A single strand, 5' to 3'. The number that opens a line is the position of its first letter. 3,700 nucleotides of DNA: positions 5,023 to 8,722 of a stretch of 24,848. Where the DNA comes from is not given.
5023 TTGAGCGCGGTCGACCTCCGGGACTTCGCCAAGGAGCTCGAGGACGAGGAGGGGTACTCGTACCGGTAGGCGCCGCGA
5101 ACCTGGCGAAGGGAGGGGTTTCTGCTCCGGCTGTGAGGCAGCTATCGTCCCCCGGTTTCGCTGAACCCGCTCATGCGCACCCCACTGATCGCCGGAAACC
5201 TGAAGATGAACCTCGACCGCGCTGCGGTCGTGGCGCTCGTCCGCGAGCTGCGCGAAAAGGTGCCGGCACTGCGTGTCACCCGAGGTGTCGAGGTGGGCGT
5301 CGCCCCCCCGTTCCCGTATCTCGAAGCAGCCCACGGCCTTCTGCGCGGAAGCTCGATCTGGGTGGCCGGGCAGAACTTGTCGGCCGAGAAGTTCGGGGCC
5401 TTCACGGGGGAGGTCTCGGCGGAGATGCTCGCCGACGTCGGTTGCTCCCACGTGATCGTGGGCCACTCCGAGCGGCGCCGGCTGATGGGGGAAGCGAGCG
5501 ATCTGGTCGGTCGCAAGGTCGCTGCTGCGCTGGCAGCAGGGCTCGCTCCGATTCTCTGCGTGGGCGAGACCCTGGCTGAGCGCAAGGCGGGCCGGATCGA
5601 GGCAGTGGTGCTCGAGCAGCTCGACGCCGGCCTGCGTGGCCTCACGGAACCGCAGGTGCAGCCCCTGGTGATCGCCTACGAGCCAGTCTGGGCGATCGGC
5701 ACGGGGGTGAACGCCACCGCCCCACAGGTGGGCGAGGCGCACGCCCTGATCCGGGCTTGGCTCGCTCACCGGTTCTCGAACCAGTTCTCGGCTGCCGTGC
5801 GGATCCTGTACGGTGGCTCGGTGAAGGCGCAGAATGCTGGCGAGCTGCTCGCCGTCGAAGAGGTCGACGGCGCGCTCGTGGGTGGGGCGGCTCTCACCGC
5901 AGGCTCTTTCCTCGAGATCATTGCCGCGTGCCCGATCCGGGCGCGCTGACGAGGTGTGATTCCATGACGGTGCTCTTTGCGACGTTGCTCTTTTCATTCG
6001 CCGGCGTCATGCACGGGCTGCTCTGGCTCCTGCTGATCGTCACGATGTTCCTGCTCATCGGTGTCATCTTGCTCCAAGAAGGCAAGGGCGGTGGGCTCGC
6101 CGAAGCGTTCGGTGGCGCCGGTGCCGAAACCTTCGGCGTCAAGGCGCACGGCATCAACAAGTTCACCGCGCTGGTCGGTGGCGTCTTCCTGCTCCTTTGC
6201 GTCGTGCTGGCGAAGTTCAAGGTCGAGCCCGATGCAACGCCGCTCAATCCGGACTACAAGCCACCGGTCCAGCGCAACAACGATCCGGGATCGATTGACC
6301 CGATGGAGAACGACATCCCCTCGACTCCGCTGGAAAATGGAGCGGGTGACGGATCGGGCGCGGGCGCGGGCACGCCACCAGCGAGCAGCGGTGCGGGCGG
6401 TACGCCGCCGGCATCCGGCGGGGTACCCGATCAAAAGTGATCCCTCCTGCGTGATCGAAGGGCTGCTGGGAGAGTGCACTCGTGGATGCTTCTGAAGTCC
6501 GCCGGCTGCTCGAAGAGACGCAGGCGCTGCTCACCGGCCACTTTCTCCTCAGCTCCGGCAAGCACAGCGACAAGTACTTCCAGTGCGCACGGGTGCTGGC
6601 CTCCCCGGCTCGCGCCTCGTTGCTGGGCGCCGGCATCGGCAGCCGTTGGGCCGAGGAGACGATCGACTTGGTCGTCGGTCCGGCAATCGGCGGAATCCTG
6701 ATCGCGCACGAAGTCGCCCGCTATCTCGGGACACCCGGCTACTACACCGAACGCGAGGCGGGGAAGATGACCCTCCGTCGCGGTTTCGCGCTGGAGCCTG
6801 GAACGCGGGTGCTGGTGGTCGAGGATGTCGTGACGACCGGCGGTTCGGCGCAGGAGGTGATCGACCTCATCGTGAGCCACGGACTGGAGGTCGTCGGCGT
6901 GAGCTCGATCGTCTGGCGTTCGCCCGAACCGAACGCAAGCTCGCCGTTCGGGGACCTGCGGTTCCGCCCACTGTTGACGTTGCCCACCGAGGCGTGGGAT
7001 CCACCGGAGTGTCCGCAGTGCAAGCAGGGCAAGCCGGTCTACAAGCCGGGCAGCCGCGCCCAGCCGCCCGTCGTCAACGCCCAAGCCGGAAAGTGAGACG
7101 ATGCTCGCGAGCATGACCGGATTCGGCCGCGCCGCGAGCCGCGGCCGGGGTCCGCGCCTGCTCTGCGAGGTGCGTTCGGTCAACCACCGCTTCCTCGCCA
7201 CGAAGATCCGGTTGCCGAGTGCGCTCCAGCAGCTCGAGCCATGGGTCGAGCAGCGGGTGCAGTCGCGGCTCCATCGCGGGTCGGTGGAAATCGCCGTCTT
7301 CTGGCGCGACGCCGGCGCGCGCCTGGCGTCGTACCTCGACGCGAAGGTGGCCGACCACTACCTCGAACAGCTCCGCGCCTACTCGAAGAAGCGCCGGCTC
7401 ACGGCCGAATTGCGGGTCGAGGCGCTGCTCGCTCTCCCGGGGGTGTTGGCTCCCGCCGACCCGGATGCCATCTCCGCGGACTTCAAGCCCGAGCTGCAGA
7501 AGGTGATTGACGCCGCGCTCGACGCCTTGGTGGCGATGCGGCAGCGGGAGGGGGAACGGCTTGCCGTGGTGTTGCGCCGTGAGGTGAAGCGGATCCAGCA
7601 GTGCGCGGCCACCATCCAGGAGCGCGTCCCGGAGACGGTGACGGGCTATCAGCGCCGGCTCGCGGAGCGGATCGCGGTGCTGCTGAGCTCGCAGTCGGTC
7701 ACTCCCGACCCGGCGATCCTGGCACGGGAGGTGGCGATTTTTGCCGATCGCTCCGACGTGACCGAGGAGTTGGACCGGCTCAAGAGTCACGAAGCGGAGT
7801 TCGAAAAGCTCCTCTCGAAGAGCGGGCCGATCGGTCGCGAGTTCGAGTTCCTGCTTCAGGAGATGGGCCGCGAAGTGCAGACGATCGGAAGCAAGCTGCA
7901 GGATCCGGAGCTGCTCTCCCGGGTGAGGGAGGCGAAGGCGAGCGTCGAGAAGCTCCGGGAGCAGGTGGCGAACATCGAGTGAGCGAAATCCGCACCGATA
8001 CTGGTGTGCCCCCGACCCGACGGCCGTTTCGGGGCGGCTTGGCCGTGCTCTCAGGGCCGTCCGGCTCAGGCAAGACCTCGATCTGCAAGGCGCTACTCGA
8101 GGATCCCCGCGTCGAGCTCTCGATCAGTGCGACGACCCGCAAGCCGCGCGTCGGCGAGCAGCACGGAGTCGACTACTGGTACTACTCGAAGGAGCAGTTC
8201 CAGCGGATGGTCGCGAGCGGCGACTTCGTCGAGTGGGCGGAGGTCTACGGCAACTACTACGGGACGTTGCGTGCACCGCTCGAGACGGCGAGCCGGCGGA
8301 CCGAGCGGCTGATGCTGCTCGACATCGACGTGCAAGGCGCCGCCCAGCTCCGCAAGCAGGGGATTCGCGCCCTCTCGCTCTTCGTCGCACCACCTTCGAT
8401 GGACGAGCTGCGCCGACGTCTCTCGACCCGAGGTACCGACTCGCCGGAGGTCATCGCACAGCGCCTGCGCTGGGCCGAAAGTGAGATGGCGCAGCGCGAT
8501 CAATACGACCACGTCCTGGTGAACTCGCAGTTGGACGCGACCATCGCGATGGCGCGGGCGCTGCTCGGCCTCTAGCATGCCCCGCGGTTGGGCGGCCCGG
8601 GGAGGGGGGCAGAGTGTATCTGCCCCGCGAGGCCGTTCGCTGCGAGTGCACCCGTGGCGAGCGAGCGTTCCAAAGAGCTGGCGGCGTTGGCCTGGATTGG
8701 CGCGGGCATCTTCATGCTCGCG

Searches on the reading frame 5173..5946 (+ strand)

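Call 43: search_protein_families(library=pfam, proteins=[window:5173-5946:+], max_evalue=0.001)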
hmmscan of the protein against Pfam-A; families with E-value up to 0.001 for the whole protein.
window:5173-5946:+ (258 aa): 1 family
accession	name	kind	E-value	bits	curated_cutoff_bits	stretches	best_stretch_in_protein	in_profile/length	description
PF00121.24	TIM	-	3.7e-87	292.3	20.1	1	4-252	1-244/245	Triosephosphate isomerase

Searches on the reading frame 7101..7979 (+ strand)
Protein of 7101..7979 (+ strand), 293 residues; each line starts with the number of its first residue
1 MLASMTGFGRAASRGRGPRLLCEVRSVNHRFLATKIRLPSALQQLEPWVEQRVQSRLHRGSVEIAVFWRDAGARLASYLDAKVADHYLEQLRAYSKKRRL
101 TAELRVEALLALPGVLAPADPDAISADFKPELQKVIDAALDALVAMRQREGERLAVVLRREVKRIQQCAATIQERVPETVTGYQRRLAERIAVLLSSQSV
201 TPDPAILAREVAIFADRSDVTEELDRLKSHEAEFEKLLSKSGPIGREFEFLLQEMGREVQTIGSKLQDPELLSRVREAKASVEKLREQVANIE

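Call 43: search_protein_families(library=pfam, proteins=[window:7101-7979:+], max_evalue=0.001)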
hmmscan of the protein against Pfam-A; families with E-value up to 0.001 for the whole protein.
window:7101-7979:+ (293 aa): 2 families
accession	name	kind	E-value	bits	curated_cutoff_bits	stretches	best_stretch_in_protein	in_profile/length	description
PF03755.18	YicC-like_N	-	2.6e-37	129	25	1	3-155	2-155/156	Endoribonuclease YicC-like, N-terminal region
PF08340.16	YicC-like_C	-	7.3e-36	123.4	27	1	172-293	1-120/120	Endoribonuclease YicC-like, C-terminal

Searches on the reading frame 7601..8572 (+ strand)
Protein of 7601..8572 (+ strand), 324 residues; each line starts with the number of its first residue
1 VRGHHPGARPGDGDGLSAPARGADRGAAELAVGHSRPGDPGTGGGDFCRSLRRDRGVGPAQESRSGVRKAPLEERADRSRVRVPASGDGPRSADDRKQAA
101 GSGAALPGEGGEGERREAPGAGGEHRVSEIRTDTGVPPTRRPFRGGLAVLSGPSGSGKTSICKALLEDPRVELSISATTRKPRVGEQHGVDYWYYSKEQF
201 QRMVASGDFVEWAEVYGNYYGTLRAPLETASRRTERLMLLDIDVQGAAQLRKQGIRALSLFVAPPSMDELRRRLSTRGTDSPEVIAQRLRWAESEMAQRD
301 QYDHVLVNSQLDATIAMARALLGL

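Call 4: search_protein_families(library=pfam, proteins=[window:7601-8572:+], max_evalue=1)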
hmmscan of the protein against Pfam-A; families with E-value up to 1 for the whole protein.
window:7601-8572:+ (324 aa): 15 families
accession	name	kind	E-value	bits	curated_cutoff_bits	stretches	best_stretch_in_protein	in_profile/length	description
PF00625.27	Guanylate_kin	-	3.6e-42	144.6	25.2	1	148-316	5-173/182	Guanylate kinase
PF13401.12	AAA_22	-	0.00031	21.5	27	1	144-231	4-65/130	AAA domain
PF13191.12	AAA_16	-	0.00049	21.1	32.6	1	144-170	23-49/167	AAA ATPase domain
PF13238.12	AAA_18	-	0.001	19.9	29.4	1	150-167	3-20/128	AAA domain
PF00004.35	AAA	-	0.0071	17.2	21.2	1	149-192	2-38/131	ATPase family associated with various cellular activities (AAA)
PF03193.22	RsgA_GTPase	-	0.015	15.6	30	1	130-177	91-136/174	RsgA GTPase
PF00005.33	ABC_tran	-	0.022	15.8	25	1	145-169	11-35/137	ABC transporter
PF13476.12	AAA_23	-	0.023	15.8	27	1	143-165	17-39/201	AAA domain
PF13671.12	AAA_33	-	0.047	14.4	27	1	147-192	1-46/143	AAA domain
PF20720.3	nSTAND3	-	0.072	13.2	27.2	1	147-167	19-39/155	Novel STAND NTPase 3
PF02463.25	SMC_N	-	0.088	12.7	40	1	140-165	19-44/220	RecF/RecN/SMC N terminal domain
PF13555.12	AAA_29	-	0.15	12.3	27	1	146-165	23-42/61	P-loop containing region of AAA domain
PF00910.28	RNA_helicase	-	0.18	12.7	21.5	1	149-197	2-48/105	RNA helicase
PF13304.12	AAA_21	-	0.18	12.2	27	1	147-165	1-19/304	AAA domain, putative AbiEii toxin, Type IV TA system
PF02224.24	Cytidylate_kin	-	0.18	11.9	26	1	150-167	3-20/211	Cytidylate kinase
